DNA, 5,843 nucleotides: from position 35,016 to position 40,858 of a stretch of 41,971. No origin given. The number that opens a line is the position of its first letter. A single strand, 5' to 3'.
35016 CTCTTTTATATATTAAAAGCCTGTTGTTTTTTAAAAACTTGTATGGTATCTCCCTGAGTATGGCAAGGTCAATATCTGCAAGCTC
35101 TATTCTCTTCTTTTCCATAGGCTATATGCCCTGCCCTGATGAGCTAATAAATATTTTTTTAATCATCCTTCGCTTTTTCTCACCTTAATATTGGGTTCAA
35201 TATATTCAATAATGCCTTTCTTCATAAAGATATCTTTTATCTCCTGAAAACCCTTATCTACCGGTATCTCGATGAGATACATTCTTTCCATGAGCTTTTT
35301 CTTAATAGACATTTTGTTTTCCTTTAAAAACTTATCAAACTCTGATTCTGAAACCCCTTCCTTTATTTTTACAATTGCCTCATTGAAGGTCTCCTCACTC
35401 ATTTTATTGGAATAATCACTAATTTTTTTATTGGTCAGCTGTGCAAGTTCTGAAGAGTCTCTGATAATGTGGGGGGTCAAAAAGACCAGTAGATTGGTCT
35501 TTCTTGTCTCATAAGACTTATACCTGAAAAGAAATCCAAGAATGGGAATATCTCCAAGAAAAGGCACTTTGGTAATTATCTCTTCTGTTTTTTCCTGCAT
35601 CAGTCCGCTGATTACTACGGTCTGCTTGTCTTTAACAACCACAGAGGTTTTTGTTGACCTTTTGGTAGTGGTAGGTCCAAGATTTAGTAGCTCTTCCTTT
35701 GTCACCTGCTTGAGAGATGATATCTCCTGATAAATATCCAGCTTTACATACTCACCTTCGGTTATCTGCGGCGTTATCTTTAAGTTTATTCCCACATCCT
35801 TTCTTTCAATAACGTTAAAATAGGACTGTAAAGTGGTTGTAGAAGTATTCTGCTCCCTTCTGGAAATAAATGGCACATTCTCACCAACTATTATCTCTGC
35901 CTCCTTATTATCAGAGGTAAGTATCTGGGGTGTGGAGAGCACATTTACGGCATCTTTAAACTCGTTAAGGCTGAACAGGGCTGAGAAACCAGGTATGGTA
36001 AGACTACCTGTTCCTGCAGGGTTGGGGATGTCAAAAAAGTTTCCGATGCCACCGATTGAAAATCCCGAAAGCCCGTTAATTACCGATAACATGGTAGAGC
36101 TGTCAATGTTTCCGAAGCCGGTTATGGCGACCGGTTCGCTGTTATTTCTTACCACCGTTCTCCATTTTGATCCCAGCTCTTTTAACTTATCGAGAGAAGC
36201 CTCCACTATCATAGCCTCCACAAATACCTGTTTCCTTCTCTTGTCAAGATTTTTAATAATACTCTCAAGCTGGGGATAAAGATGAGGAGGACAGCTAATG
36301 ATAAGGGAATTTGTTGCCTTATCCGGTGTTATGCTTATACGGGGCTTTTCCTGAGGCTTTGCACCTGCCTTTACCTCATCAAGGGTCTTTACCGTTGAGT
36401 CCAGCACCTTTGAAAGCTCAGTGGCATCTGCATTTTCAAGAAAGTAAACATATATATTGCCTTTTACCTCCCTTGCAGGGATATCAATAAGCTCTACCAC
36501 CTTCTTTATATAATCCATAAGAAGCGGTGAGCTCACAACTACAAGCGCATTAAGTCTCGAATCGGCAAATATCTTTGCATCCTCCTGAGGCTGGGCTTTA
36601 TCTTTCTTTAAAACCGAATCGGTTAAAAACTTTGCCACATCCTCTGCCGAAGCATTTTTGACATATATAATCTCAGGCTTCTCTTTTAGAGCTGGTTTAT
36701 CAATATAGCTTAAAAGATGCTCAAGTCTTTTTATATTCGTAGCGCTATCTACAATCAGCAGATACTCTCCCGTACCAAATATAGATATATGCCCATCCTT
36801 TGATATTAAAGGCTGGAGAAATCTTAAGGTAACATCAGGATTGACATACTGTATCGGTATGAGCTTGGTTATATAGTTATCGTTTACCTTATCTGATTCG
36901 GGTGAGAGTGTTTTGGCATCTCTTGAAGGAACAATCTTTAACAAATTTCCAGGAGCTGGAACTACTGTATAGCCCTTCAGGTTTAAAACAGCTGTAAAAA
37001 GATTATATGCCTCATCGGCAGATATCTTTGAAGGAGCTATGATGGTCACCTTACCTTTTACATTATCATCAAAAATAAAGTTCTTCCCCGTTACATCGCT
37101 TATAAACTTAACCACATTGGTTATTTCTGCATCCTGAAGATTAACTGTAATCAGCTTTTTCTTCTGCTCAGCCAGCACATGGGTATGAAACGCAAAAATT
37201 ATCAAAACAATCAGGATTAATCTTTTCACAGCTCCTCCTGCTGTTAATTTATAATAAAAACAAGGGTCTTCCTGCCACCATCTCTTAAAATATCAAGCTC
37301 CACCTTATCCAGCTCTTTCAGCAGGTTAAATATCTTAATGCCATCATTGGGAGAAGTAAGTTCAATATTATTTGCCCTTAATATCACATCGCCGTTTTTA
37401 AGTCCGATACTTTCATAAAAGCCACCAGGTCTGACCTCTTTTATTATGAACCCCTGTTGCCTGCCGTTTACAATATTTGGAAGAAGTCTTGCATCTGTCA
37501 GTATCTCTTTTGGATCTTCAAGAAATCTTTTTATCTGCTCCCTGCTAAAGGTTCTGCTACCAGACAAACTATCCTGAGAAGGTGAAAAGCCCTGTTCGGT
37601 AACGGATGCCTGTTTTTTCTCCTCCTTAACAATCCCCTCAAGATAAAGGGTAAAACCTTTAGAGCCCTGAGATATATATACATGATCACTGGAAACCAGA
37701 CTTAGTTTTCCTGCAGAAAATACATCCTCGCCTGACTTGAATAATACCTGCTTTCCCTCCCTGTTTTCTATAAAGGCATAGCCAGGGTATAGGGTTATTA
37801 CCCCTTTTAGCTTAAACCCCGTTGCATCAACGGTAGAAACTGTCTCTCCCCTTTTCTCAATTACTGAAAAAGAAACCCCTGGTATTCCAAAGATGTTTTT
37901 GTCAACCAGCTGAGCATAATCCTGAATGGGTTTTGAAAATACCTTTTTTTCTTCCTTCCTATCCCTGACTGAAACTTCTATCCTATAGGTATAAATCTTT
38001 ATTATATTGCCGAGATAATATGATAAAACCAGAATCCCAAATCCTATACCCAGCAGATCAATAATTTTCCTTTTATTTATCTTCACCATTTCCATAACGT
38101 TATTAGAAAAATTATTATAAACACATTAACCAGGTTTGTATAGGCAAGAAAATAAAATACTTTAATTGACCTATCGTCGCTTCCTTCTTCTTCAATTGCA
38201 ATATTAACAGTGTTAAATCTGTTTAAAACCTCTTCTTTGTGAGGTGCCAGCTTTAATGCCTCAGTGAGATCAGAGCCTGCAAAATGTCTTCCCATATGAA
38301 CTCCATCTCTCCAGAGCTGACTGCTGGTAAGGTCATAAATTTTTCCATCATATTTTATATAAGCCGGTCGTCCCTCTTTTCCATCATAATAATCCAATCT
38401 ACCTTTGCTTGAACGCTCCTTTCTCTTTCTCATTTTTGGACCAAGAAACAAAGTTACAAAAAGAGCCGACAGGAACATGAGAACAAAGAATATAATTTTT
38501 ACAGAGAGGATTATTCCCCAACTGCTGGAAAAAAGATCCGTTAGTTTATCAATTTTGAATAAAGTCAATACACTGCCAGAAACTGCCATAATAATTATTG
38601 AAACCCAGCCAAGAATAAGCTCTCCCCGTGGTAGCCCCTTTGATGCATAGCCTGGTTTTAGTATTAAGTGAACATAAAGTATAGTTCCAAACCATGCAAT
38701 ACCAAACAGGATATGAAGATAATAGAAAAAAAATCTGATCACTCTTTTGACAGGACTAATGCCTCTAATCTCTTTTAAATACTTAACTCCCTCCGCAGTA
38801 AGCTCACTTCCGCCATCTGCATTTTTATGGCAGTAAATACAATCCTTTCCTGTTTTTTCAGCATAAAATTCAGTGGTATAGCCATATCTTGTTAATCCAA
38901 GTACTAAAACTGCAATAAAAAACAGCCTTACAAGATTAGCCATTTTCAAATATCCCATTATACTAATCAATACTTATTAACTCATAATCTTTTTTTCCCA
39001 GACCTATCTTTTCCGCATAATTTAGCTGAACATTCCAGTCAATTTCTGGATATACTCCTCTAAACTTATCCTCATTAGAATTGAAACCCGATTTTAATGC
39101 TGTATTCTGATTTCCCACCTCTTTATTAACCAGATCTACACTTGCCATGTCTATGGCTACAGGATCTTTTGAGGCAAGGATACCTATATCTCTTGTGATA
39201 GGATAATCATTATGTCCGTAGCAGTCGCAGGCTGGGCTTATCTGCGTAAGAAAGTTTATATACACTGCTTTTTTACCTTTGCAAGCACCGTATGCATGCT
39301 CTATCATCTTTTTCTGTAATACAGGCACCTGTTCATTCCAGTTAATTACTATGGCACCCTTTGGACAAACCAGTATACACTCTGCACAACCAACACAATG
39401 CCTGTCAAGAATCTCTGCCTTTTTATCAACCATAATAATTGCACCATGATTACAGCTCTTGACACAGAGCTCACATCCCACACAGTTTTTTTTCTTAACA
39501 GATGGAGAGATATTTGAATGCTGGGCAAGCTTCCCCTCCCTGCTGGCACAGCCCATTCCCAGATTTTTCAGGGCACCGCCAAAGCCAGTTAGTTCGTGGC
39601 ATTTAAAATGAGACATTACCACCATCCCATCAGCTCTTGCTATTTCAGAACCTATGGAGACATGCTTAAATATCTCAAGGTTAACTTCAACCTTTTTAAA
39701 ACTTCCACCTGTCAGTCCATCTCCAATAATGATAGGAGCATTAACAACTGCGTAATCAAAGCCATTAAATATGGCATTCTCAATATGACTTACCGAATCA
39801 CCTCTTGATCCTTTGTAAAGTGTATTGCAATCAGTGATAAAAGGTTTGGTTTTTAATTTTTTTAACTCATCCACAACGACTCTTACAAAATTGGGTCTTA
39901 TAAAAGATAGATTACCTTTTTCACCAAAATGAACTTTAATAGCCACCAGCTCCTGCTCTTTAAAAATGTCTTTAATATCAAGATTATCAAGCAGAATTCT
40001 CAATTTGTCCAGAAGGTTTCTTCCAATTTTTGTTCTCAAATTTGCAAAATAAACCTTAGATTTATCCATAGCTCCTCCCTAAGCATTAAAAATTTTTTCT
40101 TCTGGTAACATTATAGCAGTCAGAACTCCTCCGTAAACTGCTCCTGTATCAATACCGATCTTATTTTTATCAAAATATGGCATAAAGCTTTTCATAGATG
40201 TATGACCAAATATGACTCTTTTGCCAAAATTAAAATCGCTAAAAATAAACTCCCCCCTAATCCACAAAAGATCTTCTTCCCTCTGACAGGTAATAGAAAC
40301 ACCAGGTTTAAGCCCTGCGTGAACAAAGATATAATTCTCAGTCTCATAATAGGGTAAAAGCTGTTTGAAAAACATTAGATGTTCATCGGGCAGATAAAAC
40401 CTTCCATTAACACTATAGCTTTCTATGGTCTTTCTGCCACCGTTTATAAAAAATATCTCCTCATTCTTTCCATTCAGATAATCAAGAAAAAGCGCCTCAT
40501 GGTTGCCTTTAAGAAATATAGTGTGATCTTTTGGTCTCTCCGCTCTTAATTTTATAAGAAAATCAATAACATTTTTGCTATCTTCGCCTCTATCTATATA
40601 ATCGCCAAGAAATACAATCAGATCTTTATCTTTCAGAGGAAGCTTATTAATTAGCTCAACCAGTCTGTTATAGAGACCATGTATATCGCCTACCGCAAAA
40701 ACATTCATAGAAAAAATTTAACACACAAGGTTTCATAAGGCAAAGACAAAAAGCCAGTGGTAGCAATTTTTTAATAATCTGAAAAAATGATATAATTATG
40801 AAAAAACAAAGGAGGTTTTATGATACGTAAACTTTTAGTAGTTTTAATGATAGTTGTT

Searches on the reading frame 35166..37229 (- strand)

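Call 56: search_protein_families(library=ncbifam, proteins=[window:35166-37229:-], max_evalue=1e-15)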
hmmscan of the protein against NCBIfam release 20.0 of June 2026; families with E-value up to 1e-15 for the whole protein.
window:35166-37229:- (688 aa): 8 families
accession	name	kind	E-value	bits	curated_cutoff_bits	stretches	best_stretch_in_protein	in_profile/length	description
TIGR02517.1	type_II_gspD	equivalog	1e-158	529.6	351.35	1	29-599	1-600/600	type II secretion system secretin GspD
TIGR02515.1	IV_pilus_PilQ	subfamily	6.5e-67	226.4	284.35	1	266-589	106-427/428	type IV pilus secretin PilQ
TIGR02519.1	pilus_MshL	equivalog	4.2e-39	134.3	250.2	1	303-589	4-290/290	pilus (MSHA type) biogenesis protein MshL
NF010083.0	PRK13568.1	equivalog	2.2e-37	128.8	554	1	296-590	150-418/419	DNA uptake porin HofQ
TIGR02516.1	type_III_yscC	equivalog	4.6e-36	124.4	238.45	1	280-591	183-463/463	type III secretion system outer membrane ring subunit SctC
NF007851.2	PRK10560.1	exception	2.5e-28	99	598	1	287-590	134-410/412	DNA uptake porin HofQ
NF042912.1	Amuc_1098_fam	equivalog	2e-23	82.4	750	1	479-589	679-796/805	Amuc_1098 family type IV pilus outer membrane protein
NF011873.0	PRK15346.1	equivalog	1.1e-16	60.6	524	0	428-578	342-483/499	EscC/YscC/HrcC family type III secretion system outer membrane ring protein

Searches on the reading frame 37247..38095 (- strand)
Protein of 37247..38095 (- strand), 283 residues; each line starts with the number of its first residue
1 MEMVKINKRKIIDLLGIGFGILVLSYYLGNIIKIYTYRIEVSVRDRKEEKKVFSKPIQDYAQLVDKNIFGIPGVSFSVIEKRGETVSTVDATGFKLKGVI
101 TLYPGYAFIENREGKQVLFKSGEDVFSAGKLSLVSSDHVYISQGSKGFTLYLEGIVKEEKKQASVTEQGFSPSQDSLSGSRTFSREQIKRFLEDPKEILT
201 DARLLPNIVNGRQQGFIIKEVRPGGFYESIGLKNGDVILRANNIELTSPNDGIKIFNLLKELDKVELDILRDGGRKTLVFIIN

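Call 56: search_protein_families(library=ncbifam, proteins=[window:37247-38095:-], max_evalue=1e-15)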
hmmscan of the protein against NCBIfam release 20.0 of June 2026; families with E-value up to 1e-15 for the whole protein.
window:37247-38095:- (283 aa): 2 families
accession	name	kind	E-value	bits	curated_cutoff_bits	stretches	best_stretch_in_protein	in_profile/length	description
NF041515.1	GspC_delta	equivalog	2e-25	90.2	150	1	106-282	118-310/311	type II secretion system protein GspC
TIGR01713.1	typeII_sec_gspC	equivalog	4.3e-22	78.9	101.6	1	23-277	6-254/259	type II secretion system protein GspC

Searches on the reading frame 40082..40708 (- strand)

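Call 56: search_protein_families(library=ncbifam, proteins=[window:40082-40708:-], max_evalue=1e-15)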
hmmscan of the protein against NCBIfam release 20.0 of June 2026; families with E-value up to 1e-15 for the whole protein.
window:40082-40708:- (209 aa): 4 families
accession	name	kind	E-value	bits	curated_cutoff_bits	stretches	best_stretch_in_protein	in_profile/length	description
NF001204.0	PRK00166.1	equivalog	1.1e-19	70.8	176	0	1-140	1-130/276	symmetrical bis(5'-nucleosyl)-tetraphosphatase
TIGR04075.1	bacter_Pnkp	equivalog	5.1e-17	61.3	750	0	6-134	185-324/851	polynucleotide kinase-phosphatase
NF010148.0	PRK13625.1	equivalog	3.4e-16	59.5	340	0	2-205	2-226/245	bis(5'-nucleosyl)-tetraphosphatase PrpE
NF008516.0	PRK11439.1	equivalog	6.2e-16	59.1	326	0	2-200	18-216/218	protein-serine/threonine phosphatase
